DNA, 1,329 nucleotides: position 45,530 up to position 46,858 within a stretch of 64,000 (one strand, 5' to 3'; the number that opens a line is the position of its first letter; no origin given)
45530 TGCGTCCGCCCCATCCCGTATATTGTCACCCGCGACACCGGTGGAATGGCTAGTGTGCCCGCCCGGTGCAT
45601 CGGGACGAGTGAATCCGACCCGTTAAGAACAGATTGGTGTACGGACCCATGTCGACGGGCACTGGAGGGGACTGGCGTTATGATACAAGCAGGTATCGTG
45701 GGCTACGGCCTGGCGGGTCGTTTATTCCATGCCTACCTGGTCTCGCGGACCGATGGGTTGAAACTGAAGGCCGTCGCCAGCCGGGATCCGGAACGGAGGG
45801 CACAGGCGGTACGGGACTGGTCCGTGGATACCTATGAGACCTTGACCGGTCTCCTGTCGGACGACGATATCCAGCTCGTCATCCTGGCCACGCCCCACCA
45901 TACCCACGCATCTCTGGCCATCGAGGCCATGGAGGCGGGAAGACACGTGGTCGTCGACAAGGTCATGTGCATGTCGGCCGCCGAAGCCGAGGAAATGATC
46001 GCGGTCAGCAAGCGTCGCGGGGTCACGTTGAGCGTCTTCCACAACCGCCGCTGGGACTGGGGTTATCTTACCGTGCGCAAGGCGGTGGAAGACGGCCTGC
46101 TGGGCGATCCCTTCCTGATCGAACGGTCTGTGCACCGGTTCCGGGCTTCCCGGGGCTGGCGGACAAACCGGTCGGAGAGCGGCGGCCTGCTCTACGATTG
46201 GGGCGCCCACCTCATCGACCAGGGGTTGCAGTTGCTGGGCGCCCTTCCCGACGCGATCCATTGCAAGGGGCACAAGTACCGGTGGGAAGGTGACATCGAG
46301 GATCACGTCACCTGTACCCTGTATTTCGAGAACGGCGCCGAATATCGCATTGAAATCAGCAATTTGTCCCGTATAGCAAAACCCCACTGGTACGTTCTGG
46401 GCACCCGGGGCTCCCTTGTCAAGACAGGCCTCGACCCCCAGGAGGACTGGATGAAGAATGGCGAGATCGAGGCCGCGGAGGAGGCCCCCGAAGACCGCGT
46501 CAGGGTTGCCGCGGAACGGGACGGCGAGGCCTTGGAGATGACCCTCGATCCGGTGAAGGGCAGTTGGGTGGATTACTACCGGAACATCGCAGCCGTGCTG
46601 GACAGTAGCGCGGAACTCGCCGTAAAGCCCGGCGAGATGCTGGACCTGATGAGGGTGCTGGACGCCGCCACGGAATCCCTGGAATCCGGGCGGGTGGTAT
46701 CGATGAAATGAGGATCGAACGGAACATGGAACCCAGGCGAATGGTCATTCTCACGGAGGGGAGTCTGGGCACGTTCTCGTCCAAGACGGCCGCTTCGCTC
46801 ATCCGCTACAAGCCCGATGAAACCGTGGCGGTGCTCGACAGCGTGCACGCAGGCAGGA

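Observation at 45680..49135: Tightly coupled Gfo/Idh/MocA - DUF1611 - HisD-family operon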

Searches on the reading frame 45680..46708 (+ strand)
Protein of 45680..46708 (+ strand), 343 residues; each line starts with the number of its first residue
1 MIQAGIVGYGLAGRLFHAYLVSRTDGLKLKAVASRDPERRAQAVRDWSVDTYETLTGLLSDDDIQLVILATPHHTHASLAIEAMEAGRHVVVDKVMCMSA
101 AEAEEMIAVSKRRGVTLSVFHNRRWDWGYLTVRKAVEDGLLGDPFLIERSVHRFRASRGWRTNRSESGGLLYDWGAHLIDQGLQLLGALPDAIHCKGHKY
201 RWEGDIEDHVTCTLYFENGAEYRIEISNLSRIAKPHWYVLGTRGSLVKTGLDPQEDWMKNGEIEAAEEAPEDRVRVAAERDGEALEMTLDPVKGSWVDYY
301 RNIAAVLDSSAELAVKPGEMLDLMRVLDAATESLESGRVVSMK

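Call 6: search_protein_families(library=pfam, proteins=[window:45680-46708:+])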
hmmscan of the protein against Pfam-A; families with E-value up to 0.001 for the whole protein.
window:45680-46708:+ (343 aa): 4 families
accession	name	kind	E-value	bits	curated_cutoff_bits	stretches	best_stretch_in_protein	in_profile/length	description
PF22725.1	GFO_IDH_MocA_C3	-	2.1e-25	89.5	27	1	129-247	1-124/124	GFO/IDH/MocA C-terminal domain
PF01408.29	GFO_IDH_MocA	-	1.5e-24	87.4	24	1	3-121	2-120/120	Oxidoreductase family, NAD-binding Rossmann fold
PF02894.22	GFO_IDH_MocA_C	-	3.7e-19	69.8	22.9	1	133-341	1-217/218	Oxidoreductase family, C-terminal alpha/beta domain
PF03447.22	NAD_binding_3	-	7.9e-05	23.8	24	1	8-117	1-113/116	Homoserine dehydrogenase, NAD binding domain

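Call 7: search_protein_families(library=ncbifam, proteins=[window:45680-46708:+])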
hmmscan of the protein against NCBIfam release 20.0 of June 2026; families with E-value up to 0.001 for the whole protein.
window:45680-46708:+ (343 aa): 15 families
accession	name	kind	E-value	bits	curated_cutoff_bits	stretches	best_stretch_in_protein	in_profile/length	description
NF008607.0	PRK11579.1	subfamily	3.6e-64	216.9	330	1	2-342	5-345/346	oxidoreductase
NF007574.0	PRK10206.1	equivalog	5.8e-39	134.1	352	1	2-333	3-335/345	oxidoreductase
TIGR04380.1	myo_inos_iolG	equivalog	7e-27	94.2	355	1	2-230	2-233/330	inositol 2-dehydrogenase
NF040723.1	UDP-GlcNAcDh_Arch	equivalog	2.7e-21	76.4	450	1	3-247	2-236/302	UDP-N-acetylglucosamine 3-dehydrogenase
NF052679.1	InsChiInosDhIolG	equivalog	3.9e-16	59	540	1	2-156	3-159/343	bifunctional inositol 2-dehydrogenase/D-chiro-inositol 1-dehydrogenase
NF052479.1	LevoglcsnDh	equivalog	1.2e-15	57.1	650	1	31-189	40-205/386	levoglucosan dehydrogenase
NF041392.1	XylDh_Gfo6_Halo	equivalog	3.9e-11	42.3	350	1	51-340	70-348/350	D-xylose 1-dehydrogenase Gfo6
NF058561.1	BT_2158_fam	equivalog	9.3e-08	31.1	750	1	61-117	94-150/487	glycoside 3-dehydrogenase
NF058563.1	BT_2159_fam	equivalog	1.8e-07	30.5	650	1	2-222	1-218/350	disaccharide 3-dehydrogenase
NF003995.0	PRK05472.2-4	subfamily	6.2e-07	29.2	126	1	4-87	86-169/213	redox-sensing transcriptional repressor Rex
NF009825.0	PRK13302.1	equivalog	9.9e-07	28.5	253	1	3-111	8-113/271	aspartate dehydrogenase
NF003990.0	PRK05472.1-4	equivalog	4.6e-05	23.1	233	1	6-86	89-169/214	redox-sensing transcriptional repressor Rex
NF003993.0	PRK05472.2-2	equivalog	8.2e-05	22.2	217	1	5-93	87-175/212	redox-sensing transcriptional repressor Rex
NF003992.0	PRK05472.2-1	equivalog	0.00039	19.7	226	1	6-91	103-188/249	redox-sensing transcriptional repressor Rex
NF003991.0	PRK05472.1-5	equivalog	0.00068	19.6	198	1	1-89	84-172/211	redox-sensing transcriptional repressor Rex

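Call 54: search_solved_structures(query=window:45680-46708:+, max_evalue=1e-10)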
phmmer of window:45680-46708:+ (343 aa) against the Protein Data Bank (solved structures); distinct sequences matched with E-value up to 1e-10: 40.
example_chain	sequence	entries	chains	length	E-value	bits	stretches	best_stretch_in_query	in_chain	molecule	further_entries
3e82_A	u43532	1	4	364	1.5e-48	168.9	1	3-341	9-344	Putative oxidoreductase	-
3gdo_A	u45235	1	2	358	5.8e-47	163.6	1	2-341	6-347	Uncharacterized oxidoreductase yvaA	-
3gfg_A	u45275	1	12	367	6.4e-47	163.5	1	2-341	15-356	Uncharacterized oxidoreductase yvaA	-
3fhl_A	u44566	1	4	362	9.1e-47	163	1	2-343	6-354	Putative oxidoreductase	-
3kux_A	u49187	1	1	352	1.1e-46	162.7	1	2-331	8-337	Putative oxidoreductase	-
3e18_A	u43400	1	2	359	2.1e-43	151.9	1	3-340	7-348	oxidoreductase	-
9m37_A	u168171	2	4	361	1.9e-40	142.2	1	1-343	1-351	P581a DgpA2 and isoorientin complex structure | Gfo/Idh/MocA family protein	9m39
3hnp_A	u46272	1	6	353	2.1e-35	125.6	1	4-301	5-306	Oxidoreductase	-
3i23_A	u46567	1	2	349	3.3e-34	121.7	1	2-329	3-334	Oxidoreductase, Gfo/Idh/MocA family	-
3fd8_A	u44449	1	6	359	3.7e-34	121.5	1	2-329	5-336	Oxidoreductase, Gfo/Idh/MocA family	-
3f4l_A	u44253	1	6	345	1.8e-32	115.9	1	2-335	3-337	Putative oxidoreductase yhhX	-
7wzd_A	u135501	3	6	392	1.8e-22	83.1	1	5-236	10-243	4,5-dihydroxyphthalate dehydrogenase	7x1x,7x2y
2glx_A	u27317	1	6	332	8.2e-19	71.1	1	20-252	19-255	1,5-anhydro-D-fructose reductase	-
6o15_A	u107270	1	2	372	5.6e-18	68.3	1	1-246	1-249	Uncharacterized oxidoreductase YjhC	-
6z3b_A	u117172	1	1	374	1.4e-17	67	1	6-248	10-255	Gfo/Idh/MocA family oxidoreductase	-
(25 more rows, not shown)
